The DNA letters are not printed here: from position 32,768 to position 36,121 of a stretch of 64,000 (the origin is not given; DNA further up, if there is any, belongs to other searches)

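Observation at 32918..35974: Single polypeptide containing two complete GspE/PilB secretion ATPase units in tandem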

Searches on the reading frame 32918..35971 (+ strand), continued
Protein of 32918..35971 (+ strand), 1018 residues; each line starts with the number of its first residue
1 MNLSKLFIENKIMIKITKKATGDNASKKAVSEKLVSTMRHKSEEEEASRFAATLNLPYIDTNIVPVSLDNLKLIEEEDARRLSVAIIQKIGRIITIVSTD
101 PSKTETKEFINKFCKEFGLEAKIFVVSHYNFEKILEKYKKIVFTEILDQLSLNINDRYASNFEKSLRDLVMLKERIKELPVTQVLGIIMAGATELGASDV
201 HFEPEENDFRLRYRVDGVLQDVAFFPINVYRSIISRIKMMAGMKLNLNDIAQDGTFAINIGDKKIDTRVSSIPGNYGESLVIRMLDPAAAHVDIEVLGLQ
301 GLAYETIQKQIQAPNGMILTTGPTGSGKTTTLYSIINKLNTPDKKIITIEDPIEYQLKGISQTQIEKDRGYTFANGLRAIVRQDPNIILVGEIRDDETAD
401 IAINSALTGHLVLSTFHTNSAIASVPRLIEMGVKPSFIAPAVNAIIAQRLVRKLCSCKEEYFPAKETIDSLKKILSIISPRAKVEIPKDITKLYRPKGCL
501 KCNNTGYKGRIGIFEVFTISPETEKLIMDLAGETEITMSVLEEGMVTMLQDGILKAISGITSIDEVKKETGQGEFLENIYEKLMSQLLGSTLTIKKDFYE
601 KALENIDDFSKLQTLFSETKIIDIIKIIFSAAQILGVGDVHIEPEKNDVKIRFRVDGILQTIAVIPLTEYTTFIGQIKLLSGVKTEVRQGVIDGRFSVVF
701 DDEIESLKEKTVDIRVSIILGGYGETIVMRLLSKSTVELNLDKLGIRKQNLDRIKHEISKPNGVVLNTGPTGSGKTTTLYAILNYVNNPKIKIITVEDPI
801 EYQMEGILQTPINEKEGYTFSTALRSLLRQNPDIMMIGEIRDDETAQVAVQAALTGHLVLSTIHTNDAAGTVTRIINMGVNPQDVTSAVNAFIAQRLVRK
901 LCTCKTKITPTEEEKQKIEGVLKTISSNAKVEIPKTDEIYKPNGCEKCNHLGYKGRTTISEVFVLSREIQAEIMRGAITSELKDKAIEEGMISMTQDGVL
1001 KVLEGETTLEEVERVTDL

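Call 63: search_protein_families(library=pfam, proteins=[P0142, P0128, P0133], max_evalue=0.00001)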
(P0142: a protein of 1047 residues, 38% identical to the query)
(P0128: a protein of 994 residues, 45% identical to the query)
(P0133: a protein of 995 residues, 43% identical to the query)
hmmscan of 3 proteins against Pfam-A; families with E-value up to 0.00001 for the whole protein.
P0142 (1047 aa): 3 families
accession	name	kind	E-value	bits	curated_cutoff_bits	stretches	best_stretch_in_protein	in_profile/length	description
PF00437.27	T2SSE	-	3.3e-236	783.3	24.9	2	661-1042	6-370/370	Type II/IV secretion system protein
PF00482.28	T2SSF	-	5.4e-22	78.5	25.2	2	118-203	2-88/125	Type II secretion system (T2SS), protein F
PF13401.12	AAA_22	-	3.1e-06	28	27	0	798-840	6-48/130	AAA domain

P0128 (994 aa): 4 families
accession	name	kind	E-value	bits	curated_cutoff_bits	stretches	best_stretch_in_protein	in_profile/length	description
PF00437.27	T2SSE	-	9.5e-222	735.7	24.9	2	158-547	9-369/370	Type II/IV secretion system protein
PF25199.1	nSTAND_NTPase5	-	3e-09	37.3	34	0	280-339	24-85/145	Novel STAND NTPase 5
PF13401.12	AAA_22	-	1.1e-07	32.6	27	0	295-333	4-42/130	AAA domain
PF20720.3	nSTAND3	-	4.5e-06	26.9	27.2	0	296-335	17-56/155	Novel STAND NTPase 3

P0133 (995 aa): 6 families
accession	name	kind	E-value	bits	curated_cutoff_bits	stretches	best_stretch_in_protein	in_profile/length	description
PF00437.27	T2SSE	-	3.8e-220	730.4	24.9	2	596-974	12-370/370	Type II/IV secretion system protein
PF25199.1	nSTAND_NTPase5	-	8.5e-08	32.6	34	0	723-768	38-84/145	Novel STAND NTPase 5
PF13173.12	AAA_14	-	2e-07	31.5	27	0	728-812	4-81/129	AAA domain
PF13401.12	AAA_22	-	3.9e-07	30.9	27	0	726-759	5-38/130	AAA domain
PF20720.3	nSTAND3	-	2.6e-06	27.7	27.2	0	297-334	17-54/155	Novel STAND NTPase 3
PF13191.12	AAA_16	-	4.3e-06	27.8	32.6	0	292-363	18-85/167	AAA ATPase domain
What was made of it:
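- Closest known: Other tandem T2SSE proteins found here: P0128, P0133 and P0142. Different: P0142 additionally carries two PilC-type cytoplasmic domains, and its unit 1 lacks the Walker A Lys (call 63).
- P0142, an independent protein, fuses two PilC-type cytoplasmic domains to two ATPase units (call 63). P0142 pairs two PilC cytoplasmic domains with two ATPase units (call 63).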

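Call 65: find_encoding_contigs(protein=P0142, flank=8000, max_places=1)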
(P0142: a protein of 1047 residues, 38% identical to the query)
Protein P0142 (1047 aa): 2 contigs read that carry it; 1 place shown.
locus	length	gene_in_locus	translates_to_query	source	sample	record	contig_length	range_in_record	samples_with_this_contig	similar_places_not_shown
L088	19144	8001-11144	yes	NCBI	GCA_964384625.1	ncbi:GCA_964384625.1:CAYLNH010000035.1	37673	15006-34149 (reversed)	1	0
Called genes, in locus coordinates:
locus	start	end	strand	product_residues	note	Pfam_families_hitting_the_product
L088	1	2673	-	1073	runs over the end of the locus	PF06452:CBM9_1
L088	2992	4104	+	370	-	PF01168:Ala_racemase_N, PF00842:Ala_racemase_C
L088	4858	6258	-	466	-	PF00884:Sulfatase, PF01663:Phosphodiest (faint), PF02995:DUF229 (faint), PF16347:SGSH_C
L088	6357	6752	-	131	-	-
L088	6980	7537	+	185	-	PF07638:Sigma70_ECF, PF04542:Sigma70_r2, PF08281:Sigma70_r4_2, PF04545:Sigma70_r4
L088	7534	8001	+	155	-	PF13490:zf-HC2 (weak), PF12728:HTH_17 (weak)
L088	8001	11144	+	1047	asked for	PF00482:T2SSF (weak), PF13191:AAA_16 (faint), PF00482:T2SSF, PF00437:T2SSE, PF13401:AAA_22 (faint), PF20720:nSTAND3 (faint), PF25199:nSTAND_NTPase5 (faint), PF00437:T2SSE, +1 more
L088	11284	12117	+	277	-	-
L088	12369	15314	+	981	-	-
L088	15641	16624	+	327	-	PF20030:bpMoxR, PF07726:AAA_3, PF07728:AAA_5, PF17863:AAA_lid_2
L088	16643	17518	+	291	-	PF01882:DUF58, PF13519:VWA_2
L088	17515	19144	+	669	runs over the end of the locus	PF07584:BatA (weak), PF13519:VWA_2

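Call 69: find_encoding_contigs(protein=P0467, flank=3000, max_places=1)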
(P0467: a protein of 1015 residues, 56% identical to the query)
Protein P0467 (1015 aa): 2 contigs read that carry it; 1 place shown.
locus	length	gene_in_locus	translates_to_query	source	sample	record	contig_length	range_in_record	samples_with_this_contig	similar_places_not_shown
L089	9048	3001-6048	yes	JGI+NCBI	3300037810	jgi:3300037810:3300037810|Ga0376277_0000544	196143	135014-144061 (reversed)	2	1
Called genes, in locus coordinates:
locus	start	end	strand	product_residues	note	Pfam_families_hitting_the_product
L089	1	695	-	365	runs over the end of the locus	PF00155:Aminotran_1_2, PF01041:DegT_DnrJ_EryC1, PF01053:Cys_Met_Meta_PP (weak)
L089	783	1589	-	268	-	PF00800:PDT, PF01842:ACT (weak)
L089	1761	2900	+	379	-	PF01368:DHH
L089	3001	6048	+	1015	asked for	PF20720:nSTAND3 (faint), PF00437:T2SSE, PF04851:ResIII (faint), PF00004:AAA (faint), PF00005:ABC_tran (faint), PF01637:ATPase_2 (faint), PF02492:cobW (faint), PF00437:T2SSE, +10 more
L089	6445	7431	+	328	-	PF05496:RuvB_N, PF00004:AAA, PF07728:AAA_5, PF17864:AAA_lid_4, PF05491:WHD_RuvB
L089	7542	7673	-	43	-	-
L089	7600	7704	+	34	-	-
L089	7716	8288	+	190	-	PF03703:bPH_2 (weak)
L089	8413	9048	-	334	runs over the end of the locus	PF01545:Cation_efflux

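Call 70: find_encoding_contigs(protein=P0345, flank=10000, max_places=1)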
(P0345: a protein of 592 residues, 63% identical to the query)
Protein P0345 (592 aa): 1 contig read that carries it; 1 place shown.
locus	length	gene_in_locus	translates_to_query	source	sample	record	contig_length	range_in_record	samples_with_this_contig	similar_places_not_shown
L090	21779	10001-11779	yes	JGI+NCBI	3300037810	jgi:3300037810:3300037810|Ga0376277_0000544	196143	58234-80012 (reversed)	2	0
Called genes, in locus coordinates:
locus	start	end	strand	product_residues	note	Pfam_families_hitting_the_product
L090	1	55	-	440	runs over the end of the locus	PF04932:Wzy_C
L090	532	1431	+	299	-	PF01149:Fapy_DNA_glyco, PF05833:NFACT_N (weak), PF06831:H2TH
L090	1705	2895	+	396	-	PF11258:DUF3048, PF17479:DUF3048_C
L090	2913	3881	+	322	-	PF21694:DNA_pol3_delta_C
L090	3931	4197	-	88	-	PF01649:Ribosomal_S20p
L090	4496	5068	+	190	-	PF01330:RuvA_N, PF00633:HHH (faint), PF14520:HHH_5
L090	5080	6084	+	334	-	PF02388:FemAB, PF13480:Acetyltransf_6, PF02388:FemAB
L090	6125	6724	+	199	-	PF13328:HD_4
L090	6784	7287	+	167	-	PF02590:SPOUT_MTase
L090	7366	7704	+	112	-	PF04020:Phage_holin_4_2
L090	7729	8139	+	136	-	-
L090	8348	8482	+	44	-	-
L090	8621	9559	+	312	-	PF00512:HisKA, PF02518:HATPase_c, PF13589:HATPase_c_3 (faint)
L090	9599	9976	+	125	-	PF00072:Response_reg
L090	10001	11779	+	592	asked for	PF05157:MshEN, PF00437:T2SSE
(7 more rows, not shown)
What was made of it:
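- A canonical PilB lies on the same 196-kb contig as a double ATPase (calls 69, 70).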
